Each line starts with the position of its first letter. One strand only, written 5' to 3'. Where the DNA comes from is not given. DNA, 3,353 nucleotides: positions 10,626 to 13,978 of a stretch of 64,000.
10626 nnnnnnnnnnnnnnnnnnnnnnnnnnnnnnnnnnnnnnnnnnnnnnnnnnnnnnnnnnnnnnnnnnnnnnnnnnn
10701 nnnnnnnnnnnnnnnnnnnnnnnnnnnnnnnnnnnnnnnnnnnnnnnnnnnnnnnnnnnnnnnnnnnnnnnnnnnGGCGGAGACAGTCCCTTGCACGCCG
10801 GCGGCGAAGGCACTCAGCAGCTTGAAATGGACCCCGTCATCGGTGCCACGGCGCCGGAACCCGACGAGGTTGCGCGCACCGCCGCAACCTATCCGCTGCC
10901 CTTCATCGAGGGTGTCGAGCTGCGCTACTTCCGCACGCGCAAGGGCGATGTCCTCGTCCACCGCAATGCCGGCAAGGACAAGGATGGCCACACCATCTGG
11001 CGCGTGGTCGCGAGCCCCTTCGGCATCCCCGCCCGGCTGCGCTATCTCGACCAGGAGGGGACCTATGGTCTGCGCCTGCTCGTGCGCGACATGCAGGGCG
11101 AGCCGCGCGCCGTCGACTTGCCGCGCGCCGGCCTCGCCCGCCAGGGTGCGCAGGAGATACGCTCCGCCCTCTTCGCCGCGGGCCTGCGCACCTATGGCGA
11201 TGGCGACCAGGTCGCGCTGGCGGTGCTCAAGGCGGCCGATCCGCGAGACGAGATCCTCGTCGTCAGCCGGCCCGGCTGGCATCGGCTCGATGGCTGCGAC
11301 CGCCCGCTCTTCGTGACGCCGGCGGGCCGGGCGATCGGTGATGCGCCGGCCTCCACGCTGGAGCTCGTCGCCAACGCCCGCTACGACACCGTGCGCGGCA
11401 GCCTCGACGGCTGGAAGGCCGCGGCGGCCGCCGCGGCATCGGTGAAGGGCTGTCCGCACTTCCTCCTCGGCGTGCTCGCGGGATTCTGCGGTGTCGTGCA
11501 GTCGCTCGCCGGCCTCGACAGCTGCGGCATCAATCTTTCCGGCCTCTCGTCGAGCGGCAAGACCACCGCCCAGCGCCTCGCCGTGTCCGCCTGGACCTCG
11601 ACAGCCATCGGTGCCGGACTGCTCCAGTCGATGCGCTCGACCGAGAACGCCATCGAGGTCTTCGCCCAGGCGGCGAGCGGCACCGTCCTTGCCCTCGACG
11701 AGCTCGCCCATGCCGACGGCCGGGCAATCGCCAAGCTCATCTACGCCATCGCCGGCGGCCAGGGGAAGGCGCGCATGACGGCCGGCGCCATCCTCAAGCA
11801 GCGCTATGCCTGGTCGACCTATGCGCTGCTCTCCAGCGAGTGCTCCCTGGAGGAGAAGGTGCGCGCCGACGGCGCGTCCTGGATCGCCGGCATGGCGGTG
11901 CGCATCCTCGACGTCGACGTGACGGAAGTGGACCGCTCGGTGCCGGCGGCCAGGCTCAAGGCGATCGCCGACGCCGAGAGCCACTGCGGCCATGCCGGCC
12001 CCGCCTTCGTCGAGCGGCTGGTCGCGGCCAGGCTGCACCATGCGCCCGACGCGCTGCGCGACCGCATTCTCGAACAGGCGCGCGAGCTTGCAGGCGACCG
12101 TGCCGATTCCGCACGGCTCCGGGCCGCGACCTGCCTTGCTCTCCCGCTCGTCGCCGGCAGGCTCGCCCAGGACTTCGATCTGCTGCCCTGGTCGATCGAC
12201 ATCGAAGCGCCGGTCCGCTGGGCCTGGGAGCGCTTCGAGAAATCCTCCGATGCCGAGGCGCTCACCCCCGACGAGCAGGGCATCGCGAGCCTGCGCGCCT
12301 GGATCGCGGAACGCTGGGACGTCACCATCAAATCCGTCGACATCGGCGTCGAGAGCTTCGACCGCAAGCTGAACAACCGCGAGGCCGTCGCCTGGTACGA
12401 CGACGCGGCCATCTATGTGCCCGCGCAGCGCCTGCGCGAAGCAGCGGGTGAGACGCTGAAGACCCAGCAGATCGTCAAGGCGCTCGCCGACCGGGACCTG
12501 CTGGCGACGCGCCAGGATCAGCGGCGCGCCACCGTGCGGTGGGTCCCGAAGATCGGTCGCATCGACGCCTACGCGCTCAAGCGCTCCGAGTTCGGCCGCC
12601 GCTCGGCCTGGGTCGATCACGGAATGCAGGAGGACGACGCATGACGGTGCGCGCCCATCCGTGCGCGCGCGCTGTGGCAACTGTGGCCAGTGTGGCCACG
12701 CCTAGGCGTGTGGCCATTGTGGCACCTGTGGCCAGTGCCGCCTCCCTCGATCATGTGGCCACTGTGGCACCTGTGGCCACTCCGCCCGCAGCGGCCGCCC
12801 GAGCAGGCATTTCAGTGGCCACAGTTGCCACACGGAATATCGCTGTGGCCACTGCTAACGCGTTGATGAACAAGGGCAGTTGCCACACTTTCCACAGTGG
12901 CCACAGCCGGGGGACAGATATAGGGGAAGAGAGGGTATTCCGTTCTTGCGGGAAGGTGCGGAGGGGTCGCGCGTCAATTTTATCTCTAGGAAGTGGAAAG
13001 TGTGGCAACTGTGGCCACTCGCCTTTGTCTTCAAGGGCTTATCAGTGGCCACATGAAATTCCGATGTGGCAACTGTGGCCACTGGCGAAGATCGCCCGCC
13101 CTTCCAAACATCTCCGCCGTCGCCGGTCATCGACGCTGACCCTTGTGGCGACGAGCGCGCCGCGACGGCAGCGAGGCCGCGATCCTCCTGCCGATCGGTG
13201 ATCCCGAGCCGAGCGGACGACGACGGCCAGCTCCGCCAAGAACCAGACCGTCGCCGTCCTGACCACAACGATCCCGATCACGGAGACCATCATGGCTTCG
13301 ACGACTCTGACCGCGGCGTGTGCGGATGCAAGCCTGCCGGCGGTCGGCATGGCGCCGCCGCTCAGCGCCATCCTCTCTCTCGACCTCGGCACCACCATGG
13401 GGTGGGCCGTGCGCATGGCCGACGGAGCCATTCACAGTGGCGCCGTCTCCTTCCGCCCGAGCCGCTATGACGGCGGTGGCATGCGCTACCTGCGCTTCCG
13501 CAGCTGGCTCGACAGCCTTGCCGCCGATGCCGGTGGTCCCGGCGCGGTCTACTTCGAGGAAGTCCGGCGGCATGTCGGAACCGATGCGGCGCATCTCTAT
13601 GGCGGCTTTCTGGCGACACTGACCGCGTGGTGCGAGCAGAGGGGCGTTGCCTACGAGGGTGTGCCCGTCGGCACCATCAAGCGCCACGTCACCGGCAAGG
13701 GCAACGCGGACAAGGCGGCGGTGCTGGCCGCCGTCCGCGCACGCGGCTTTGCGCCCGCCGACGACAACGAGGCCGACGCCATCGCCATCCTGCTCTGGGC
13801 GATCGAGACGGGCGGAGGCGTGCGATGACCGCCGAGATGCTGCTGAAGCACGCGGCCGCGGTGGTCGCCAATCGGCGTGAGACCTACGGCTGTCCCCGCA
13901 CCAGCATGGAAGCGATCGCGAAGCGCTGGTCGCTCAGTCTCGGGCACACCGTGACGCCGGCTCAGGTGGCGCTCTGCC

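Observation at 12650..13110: Dense iteron array (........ palindrome, at least 12 copies) immediately downstream of the primase gene: candidate phage replication origin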

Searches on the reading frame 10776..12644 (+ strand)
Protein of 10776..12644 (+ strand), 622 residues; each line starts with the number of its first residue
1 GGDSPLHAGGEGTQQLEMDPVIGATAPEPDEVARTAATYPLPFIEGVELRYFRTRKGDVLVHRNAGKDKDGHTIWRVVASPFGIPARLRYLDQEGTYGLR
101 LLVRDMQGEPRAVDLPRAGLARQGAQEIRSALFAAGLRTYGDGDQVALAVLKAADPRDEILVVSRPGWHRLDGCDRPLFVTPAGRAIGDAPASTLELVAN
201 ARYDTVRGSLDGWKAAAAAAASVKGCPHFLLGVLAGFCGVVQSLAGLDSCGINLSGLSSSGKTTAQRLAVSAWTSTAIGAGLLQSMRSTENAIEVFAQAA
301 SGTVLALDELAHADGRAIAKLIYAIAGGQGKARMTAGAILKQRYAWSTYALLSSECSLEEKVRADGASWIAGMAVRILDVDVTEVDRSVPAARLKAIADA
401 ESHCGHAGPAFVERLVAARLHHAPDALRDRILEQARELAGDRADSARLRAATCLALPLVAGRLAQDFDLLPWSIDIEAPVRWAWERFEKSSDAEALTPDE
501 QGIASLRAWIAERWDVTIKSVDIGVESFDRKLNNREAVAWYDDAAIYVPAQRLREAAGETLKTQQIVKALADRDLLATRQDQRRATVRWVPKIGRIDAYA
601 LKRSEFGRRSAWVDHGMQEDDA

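Call 40: find_homologous_proteins(query=window:10776-12644:+, max_evalue=0.001)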
Query window:10776-12644:+ (622 aa): 370 proteins with E <= 0.001 among 8000 candidates; the best 120 are listed.
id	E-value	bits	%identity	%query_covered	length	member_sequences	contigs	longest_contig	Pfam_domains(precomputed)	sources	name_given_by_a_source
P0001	0.0e+0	1334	97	100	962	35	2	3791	PF06048.18,PF13362.13,PF23639.2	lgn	-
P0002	0.0e+0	1219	88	100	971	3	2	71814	PF06048.18,PF13362.13,PF23639.2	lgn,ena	-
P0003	0.0e+0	1200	89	97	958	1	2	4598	PF06048.18,PF13362.13,PF23639.2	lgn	-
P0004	0.0e+0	1184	86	98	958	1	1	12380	PF06048.18,PF13362.13,PF23639.2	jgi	jgi:hypothetical protein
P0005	0.0e+0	1099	85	94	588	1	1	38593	PF06048.18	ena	-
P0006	0.0e+0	1080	84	93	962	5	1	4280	PF06048.18,PF13362.13,PF23639.2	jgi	jgi:hypothetical protein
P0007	0.0e+0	1079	81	96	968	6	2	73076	PF06048.18,PF13362.13,PF23639.2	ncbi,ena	-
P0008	0.0e+0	1045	81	93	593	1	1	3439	PF06048.18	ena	-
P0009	0.0e+0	1041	80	94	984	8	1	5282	PF06048.18,PF13362.13,PF23639.2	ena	-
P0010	5.3e-288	975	75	95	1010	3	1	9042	PF06048.18,PF13362.13,PF23639.2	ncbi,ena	-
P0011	1.1e-286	970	75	95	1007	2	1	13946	PF06048.18,PF13362.13,PF23639.2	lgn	-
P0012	7.9e-286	967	75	95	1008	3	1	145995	PF06048.18,PF13362.13,PF23639.2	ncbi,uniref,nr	ncbi:DUF927 domain-containing protein [Magnetospirillum sp. SS-4]|uniref:DUF927 domain-containing pr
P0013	1.6e-285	966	75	95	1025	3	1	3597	PF06048.18,PF13362.13,PF23639.2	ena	-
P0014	6.6e-285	964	73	95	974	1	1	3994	PF06048.18,PF13362.13,PF23639.2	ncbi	-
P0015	7.0e-285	964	75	95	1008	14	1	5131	PF06048.18,PF13362.13,PF23639.2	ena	-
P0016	9.5e-285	964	75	95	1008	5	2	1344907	PF06048.18,PF13362.13,PF23639.2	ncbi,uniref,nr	ncbi:MAG: DUF927 domain-containing protein [Magnetospirillum sp.]|uniref:DNA primase traC n=1 Tax=Pa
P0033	4.5e-271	919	69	98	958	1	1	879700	PF06048.18,PF13362.13,PF23639.2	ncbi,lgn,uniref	ncbi:DUF927 domain-containing protein [Bradyrhizobium sp. HKCCYLS2038]|uniref:DUF927 domain-containi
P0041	1.1e-218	746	59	95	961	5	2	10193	PF06048.18,PF13362.13,PF23639.2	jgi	jgi:hypothetical protein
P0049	1.2e-204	699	56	93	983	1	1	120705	PF06048.18,PF13362.13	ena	-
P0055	2.5e-202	692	54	93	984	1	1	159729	PF06048.18,PF13362.13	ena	-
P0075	1.5e-195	669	55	93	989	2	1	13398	PF06048.18,PF13362.13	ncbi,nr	ncbi:MAG: DUF927 domain-containing protein [Azospirillum sp.]|nr:DUF927 domain-containing protein [A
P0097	6.4e-189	647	52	93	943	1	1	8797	PF06048.18,PF13362.13,PF23639.2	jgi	jgi:phage/plasmid primase-like uncharacterized protein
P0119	3.2e-183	629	52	93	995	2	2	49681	PF06048.18,PF13362.13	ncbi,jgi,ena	-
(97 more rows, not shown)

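Call 41: find_encoding_contigs(protein=P0016, flank=3000, max_places=2)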
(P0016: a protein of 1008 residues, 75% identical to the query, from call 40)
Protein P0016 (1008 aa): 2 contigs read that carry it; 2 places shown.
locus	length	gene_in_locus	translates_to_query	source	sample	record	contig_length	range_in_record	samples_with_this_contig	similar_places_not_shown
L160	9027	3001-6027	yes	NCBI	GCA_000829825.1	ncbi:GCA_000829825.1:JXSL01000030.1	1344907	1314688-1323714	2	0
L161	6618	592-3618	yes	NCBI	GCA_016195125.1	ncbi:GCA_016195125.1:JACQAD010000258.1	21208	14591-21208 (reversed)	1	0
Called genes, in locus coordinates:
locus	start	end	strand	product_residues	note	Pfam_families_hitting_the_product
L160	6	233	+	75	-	PF20121:DUF6511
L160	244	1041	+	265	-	-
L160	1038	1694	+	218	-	-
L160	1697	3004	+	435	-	PF13604:AAA_30, PF13245:AAA_19, PF01443:Viral_helicase1 (faint), PF13538:UvrD_C_2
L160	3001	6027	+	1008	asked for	PF23639:DUF7146, PF13362:Toprim_3, PF06048:DUF927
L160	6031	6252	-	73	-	PF06855:YozE_SAM_like (weak)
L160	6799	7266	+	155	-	-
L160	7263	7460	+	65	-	-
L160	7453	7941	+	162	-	PF19889:DUF6362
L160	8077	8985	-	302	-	-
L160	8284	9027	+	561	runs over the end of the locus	PF00145:DNA_methylase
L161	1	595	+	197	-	PF13538:UvrD_C_2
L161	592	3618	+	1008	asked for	PF23639:DUF7146, PF13362:Toprim_3, PF06048:DUF927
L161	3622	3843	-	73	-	PF06855:YozE_SAM_like (weak)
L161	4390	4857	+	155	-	-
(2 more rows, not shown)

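Call 42: find_encoding_contigs(protein=P0033, flank=3000, max_places=2)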
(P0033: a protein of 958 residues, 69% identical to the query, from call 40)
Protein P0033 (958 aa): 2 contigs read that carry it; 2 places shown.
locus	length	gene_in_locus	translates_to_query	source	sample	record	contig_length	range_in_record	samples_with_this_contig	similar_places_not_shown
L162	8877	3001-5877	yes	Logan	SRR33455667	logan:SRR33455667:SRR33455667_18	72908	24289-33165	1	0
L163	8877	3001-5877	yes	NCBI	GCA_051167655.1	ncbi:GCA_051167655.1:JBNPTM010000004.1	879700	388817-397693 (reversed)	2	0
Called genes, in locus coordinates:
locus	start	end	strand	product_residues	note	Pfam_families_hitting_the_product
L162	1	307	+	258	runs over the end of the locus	-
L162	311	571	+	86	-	-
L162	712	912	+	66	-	PF20121:DUF6511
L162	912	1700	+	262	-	-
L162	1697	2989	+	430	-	PF13604:AAA_30, PF24883:NPHP3_N (weak), PF13245:AAA_19, PF01443:Viral_helicase1 (faint), PF13538:UvrD_C_2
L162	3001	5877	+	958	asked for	PF23639:DUF7146, PF13362:Toprim_3, PF06048:DUF927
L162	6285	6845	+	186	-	-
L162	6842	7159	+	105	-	PF12637:TSCPD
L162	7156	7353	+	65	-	-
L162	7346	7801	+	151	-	PF19889:DUF6362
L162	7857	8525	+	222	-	PF07791:Imm11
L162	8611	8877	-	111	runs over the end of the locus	PF01381:HTH_3 (weak)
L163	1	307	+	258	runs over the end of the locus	-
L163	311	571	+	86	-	-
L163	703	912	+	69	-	PF20121:DUF6511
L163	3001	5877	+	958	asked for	PF23639:DUF7146, PF13362:Toprim_3, PF06048:DUF927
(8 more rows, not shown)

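Call 43: find_encoding_contigs(protein=P0049, flank=3000, max_places=2)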
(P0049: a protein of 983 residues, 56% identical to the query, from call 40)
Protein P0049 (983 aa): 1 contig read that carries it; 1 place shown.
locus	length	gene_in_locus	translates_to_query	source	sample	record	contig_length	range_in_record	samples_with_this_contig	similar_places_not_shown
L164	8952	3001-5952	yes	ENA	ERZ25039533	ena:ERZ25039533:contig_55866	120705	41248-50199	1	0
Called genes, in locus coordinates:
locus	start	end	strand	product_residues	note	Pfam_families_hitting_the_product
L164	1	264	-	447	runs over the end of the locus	PF00239:Resolvase, PF07508:Recombinase, PF13408:Zn_ribbon_recom (weak)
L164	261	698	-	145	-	PF11149:DUF2924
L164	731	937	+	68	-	-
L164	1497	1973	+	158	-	-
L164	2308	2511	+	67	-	PF12728:HTH_17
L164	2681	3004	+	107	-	-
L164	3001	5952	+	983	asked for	PF13362:Toprim_3, PF06048:DUF927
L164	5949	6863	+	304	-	-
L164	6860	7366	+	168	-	-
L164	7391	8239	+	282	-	PF02739:5_3_exonuc_N, PF01367:5_3_exonuc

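Call 44: find_encoding_contigs(protein=P0007, flank=3000, max_places=2)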
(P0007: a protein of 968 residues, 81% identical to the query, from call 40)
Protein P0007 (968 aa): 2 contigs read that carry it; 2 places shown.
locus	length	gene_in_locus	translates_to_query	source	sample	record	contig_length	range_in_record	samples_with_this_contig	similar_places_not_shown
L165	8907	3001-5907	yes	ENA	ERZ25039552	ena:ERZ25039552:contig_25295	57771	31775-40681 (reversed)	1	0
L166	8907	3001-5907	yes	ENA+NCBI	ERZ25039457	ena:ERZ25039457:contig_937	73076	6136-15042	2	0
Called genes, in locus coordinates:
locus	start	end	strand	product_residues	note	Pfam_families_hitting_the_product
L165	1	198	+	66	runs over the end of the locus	PF20121:DUF6511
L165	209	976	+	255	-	-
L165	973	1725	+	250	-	-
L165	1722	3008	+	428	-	PF13604:AAA_30, PF13245:AAA_19, PF01443:Viral_helicase1 (faint), PF13538:UvrD_C_2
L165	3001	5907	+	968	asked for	PF23639:DUF7146, PF13362:Toprim_3, PF06048:DUF927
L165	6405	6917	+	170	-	-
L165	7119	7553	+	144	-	-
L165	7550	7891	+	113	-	PF12637:TSCPD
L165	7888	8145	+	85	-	PF19905:DUF6378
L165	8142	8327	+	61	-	-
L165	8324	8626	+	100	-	-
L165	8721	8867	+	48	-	-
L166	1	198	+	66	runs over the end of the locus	PF20121:DUF6511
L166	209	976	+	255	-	-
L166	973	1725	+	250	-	-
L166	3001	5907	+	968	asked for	PF23639:DUF7146, PF13362:Toprim_3, PF06048:DUF927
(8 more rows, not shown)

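Call 48: find_encoding_contigs(protein=P0002, flank=2500, max_places=1)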
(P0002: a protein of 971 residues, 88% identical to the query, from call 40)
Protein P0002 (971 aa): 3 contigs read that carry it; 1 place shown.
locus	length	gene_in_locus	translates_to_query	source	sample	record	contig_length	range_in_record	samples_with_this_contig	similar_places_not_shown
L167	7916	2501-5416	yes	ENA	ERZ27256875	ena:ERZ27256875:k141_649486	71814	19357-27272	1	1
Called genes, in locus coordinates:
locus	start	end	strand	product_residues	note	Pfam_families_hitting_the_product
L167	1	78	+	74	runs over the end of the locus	-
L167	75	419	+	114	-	PF20121:DUF6511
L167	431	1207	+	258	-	-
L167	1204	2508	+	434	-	PF05970:PIF1 (faint), PF13245:AAA_19, PF13604:AAA_30, PF24883:NPHP3_N (faint), PF01443:Viral_helicase1 (faint), PF13538:UvrD_C_2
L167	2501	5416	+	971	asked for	PF23639:DUF7146, PF13362:Toprim_3, PF06048:DUF927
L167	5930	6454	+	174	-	-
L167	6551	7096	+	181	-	-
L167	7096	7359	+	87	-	PF19905:DUF6378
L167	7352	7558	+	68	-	-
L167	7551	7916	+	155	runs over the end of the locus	PF19889:DUF6362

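Call 49: find_encoding_contigs(protein=P0041, flank=2500, max_places=1)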
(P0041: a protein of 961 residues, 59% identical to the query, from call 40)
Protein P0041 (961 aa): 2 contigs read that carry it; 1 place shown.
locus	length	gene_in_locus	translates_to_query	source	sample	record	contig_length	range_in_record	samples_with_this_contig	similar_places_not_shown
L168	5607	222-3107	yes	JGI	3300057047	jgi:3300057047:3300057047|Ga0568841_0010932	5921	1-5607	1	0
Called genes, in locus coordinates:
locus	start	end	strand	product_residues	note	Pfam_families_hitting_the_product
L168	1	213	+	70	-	?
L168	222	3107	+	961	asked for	PF23639:DUF7146, PF13362:Toprim_3, PF06048:DUF927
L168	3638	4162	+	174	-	-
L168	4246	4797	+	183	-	-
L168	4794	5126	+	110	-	PF12637:TSCPD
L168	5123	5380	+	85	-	PF19905:DUF6378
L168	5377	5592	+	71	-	-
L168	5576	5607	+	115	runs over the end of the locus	?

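Call 50: find_encoding_contigs(protein=P0119, flank=2500, max_places=1)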
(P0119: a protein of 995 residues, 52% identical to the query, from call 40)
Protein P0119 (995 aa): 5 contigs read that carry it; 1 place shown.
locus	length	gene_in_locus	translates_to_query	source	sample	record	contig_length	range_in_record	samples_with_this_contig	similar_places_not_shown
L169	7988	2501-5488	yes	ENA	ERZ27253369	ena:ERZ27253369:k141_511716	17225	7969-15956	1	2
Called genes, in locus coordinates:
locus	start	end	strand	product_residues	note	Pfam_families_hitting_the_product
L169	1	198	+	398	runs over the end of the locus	-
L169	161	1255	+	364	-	-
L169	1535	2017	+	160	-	-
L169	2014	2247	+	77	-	PF12728:HTH_17 (weak)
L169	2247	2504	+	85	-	-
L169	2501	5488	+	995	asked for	PF13362:Toprim_3, PF06048:DUF927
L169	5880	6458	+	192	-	-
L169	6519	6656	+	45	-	-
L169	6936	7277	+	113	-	-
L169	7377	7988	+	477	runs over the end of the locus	PF02195:ParB_N (weak), PF01555:N6_N4_Mtase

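Call 87: find_encoding_contigs(protein=P0097, flank=2000, max_places=1)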
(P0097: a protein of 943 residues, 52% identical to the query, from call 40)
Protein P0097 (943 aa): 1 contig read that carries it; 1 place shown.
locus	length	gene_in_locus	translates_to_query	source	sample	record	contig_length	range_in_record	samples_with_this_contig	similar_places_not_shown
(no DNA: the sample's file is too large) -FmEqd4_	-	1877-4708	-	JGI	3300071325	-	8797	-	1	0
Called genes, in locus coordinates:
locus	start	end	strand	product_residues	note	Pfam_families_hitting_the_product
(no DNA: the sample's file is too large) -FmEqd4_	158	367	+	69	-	-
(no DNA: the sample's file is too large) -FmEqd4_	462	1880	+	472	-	PF13604:AAA_30, PF13245:AAA_19, PF01443:Viral_helicase1 (faint), PF13538:UvrD_C_2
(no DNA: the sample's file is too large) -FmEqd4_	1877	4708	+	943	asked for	PF23639:DUF7146, PF13362:Toprim_3, PF06048:DUF927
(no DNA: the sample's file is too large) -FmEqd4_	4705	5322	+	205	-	-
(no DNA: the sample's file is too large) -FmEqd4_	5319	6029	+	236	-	PF04352:ProQ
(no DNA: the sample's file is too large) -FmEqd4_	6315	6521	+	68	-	-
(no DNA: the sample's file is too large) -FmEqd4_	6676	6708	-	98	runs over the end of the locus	PF19883:DUF6356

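Call 88: find_encoding_contigs(protein=P0055, flank=2000, max_places=1)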
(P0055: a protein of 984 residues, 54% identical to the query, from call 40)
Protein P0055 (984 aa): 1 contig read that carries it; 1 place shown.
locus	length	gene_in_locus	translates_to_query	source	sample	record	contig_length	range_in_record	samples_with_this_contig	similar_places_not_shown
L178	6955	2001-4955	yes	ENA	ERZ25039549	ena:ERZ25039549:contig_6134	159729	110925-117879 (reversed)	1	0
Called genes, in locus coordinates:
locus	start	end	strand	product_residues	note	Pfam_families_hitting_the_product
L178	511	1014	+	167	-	-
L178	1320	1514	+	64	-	PF12728:HTH_17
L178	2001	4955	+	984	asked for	PF13362:Toprim_3, PF06048:DUF927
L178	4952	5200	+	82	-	-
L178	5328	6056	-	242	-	PF01695:IstB_IS21, PF00308:Bac_DnaA (weak)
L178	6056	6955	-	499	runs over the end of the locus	PF00665:rve, PF22483:Mu-transpos_C_2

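Call 89: find_encoding_contigs(protein=P0075, flank=2000, max_places=1)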
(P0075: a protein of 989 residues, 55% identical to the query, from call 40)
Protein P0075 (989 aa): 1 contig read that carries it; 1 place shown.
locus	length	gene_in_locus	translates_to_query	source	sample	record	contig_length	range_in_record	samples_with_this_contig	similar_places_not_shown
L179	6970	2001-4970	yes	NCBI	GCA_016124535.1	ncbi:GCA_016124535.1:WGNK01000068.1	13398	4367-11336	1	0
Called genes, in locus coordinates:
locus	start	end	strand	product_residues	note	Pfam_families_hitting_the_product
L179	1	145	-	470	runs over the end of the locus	PF00239:Resolvase, PF07508:Recombinase, PF13408:Zn_ribbon_recom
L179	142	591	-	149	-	PF11149:DUF2924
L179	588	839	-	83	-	-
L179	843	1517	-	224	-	-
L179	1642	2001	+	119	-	-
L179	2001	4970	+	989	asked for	PF13362:Toprim_3 (weak), PF06048:DUF927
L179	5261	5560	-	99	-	-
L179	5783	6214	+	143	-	-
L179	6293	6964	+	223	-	PF07463:NUMOD4, PF13392:HNH_3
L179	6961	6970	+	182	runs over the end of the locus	-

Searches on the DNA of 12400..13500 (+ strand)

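Call 12: search_dna_similar(query=window:12600-13300:+, collection=phages, mode=distant, max_rows=20)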
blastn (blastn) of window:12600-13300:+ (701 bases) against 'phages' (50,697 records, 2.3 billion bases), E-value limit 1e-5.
No match.

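Call 36: search_rna_families(source=window, start=12400, end=13500, threshold=evalue, max_evalue=1)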
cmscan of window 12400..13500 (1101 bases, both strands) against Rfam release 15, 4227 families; matches with E-value up to 1: 2.
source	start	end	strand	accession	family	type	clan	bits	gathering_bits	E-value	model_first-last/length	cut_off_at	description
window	13293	13366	-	RF01779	AS1726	Gene;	-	21.5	50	0.93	1-78/78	no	AS1726 sRNA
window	13447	13461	-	RF03156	L31-Firmicutes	Cis-reg; leader;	CL00118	18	33.3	0.6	1-32/32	no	L31-Firmicutes ribosomal protein leader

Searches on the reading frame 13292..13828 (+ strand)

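Call 8: search_protein_families(library=pfam, proteins=[window:13292-13828:+], max_evalue=0.01)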
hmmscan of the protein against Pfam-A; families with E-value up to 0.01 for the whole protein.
window:13292-13828:+ (178 aa): 0 families

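Call 9: search_protein_families(library=phrogs, proteins=[window:13292-13828:+], max_evalue=0.001)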
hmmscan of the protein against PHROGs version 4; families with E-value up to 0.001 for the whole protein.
window:13292-13828:+ (178 aa): 2 families
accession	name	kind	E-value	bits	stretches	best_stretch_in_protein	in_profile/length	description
phrog_159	-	DNA, RNA and nucleotide metabolism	1.4e-27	97.6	1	27-175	90-251/330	RuvC-like Holliday junction resolvase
phrog_18320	-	unknown function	1.7e-26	93.7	1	85-173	25-124/137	-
